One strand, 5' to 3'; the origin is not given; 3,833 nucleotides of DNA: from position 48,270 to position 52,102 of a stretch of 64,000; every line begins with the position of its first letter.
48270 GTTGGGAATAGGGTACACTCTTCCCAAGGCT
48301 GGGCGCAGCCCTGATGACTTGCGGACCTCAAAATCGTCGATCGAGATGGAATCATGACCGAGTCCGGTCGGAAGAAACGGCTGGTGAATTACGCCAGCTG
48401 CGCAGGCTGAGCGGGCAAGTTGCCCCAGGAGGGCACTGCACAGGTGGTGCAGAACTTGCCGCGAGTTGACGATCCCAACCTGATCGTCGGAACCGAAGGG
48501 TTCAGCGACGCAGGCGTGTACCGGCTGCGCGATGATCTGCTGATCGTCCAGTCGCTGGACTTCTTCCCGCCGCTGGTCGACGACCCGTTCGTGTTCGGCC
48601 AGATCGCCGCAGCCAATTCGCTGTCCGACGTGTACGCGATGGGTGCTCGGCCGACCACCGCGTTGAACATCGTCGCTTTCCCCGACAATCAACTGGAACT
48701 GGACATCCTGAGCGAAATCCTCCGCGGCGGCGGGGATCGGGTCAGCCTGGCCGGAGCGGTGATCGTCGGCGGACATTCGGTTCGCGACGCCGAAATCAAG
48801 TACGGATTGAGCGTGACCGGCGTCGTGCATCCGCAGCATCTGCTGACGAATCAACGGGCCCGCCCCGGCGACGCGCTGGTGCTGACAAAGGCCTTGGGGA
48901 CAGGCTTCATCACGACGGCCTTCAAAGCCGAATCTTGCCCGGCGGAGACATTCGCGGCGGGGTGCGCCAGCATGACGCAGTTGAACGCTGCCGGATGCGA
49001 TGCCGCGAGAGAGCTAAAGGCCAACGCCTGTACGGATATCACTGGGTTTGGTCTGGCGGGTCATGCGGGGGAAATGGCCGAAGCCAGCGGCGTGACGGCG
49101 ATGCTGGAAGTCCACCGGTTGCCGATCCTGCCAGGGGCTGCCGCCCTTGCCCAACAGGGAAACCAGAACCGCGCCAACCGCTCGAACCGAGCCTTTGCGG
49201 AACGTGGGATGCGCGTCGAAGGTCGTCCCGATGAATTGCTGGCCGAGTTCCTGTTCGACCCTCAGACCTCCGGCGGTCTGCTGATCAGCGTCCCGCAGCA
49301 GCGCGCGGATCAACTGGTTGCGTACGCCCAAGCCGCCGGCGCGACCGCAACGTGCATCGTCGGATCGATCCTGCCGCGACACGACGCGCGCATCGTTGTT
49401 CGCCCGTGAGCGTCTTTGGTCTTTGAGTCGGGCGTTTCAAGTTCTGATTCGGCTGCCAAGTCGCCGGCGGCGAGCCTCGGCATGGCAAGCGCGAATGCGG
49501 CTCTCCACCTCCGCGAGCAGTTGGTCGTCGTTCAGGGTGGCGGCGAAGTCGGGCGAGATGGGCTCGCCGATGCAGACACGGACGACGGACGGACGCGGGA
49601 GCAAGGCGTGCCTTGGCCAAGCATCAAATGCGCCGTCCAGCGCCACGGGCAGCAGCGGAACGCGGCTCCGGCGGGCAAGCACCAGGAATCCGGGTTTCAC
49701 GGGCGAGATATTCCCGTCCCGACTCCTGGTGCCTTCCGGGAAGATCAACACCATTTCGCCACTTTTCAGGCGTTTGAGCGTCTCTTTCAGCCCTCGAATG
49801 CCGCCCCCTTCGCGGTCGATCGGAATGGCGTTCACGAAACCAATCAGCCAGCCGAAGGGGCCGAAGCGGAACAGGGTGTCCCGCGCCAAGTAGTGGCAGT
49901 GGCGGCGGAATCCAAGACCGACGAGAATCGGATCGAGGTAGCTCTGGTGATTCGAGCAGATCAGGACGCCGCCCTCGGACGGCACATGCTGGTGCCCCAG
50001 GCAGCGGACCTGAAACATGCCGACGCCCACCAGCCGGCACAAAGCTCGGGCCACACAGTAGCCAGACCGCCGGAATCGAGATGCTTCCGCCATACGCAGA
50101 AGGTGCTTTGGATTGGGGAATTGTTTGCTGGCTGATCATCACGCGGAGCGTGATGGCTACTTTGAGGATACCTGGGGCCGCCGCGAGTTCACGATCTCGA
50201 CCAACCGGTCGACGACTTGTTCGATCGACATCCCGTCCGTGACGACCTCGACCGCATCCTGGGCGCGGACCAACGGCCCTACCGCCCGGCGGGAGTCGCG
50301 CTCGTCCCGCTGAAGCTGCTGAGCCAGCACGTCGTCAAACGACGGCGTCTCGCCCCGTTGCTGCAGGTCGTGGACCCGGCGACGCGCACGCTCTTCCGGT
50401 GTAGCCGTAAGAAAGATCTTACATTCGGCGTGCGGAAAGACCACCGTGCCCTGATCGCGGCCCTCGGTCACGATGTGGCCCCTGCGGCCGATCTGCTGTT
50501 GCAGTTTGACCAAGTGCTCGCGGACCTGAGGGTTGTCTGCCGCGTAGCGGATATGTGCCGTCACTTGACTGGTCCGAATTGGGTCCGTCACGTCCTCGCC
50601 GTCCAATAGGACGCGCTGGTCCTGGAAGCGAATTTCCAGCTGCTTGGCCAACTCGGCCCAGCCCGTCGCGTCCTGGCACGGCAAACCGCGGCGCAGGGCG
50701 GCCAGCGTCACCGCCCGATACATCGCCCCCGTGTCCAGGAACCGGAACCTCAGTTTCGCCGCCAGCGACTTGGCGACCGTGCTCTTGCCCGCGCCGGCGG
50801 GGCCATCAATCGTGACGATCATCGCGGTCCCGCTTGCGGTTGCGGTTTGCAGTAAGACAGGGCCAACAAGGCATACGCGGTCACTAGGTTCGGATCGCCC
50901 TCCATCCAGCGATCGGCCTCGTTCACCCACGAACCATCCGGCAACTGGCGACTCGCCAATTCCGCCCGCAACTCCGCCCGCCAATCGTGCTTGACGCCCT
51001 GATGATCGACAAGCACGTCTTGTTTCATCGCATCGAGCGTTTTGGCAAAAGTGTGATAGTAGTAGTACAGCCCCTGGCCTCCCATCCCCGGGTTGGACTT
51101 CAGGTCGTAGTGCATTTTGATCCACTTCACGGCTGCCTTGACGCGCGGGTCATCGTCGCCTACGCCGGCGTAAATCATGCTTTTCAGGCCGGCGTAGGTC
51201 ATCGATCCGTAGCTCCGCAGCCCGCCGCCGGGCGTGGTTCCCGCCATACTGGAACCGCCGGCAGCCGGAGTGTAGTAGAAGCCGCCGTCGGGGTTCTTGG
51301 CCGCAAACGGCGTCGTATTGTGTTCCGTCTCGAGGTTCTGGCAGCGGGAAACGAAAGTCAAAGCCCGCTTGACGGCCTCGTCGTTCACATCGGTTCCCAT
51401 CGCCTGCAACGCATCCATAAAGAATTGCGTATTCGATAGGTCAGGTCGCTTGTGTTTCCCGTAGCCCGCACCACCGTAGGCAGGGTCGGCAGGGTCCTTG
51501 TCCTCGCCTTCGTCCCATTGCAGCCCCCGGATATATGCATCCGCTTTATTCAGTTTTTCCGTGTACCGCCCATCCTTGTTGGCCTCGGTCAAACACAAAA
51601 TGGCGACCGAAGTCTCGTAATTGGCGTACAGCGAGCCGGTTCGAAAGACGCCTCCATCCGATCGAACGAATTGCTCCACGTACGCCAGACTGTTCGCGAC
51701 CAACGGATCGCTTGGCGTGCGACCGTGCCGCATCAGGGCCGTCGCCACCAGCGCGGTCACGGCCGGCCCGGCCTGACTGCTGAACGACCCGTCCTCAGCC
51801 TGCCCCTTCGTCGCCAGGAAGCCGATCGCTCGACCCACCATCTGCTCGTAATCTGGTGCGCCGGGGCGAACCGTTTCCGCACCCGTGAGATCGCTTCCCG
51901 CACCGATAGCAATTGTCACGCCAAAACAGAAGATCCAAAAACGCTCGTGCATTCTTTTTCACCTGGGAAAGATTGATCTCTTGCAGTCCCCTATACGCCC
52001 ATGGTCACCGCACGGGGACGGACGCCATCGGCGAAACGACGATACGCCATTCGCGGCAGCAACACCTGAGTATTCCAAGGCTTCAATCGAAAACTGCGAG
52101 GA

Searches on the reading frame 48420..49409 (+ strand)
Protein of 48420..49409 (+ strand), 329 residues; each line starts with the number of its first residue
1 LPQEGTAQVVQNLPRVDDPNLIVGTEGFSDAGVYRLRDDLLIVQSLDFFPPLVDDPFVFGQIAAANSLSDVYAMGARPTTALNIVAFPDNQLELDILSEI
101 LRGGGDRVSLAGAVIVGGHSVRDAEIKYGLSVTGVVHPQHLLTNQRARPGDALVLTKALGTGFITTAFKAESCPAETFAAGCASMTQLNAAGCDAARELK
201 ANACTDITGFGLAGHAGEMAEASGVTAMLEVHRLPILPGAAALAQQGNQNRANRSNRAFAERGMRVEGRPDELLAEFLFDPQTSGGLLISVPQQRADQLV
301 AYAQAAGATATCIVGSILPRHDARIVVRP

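Call 88: search_protein_families(library=pfam, proteins=[window:48420-49409:+], max_evalue=0.001)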
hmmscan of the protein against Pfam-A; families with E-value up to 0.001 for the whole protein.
window:48420-49409:+ (329 aa): 2 families
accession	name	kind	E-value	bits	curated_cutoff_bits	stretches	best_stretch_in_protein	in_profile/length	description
PF00586.29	AIRS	-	1.1e-23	84.2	24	1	29-136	2-112/112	AIR synthase related protein, N-terminal domain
PF02769.27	AIRS_C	-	7.7e-16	59.1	23.1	1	148-327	1-155/156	AIR synthase related protein, C-terminal domain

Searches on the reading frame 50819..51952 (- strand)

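Call 88: search_protein_families(library=pfam, proteins=[window:50819-51952:-], max_evalue=0.001)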
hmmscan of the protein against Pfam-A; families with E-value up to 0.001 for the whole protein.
window:50819-51952:- (377 aa): 1 family
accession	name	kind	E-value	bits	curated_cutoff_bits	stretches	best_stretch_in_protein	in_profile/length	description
PF13243.12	SQHop_cyclase_C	-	1.8e-09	37.5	26.1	1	64-219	140-292/319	Squalene-hopene cyclase C-terminal domain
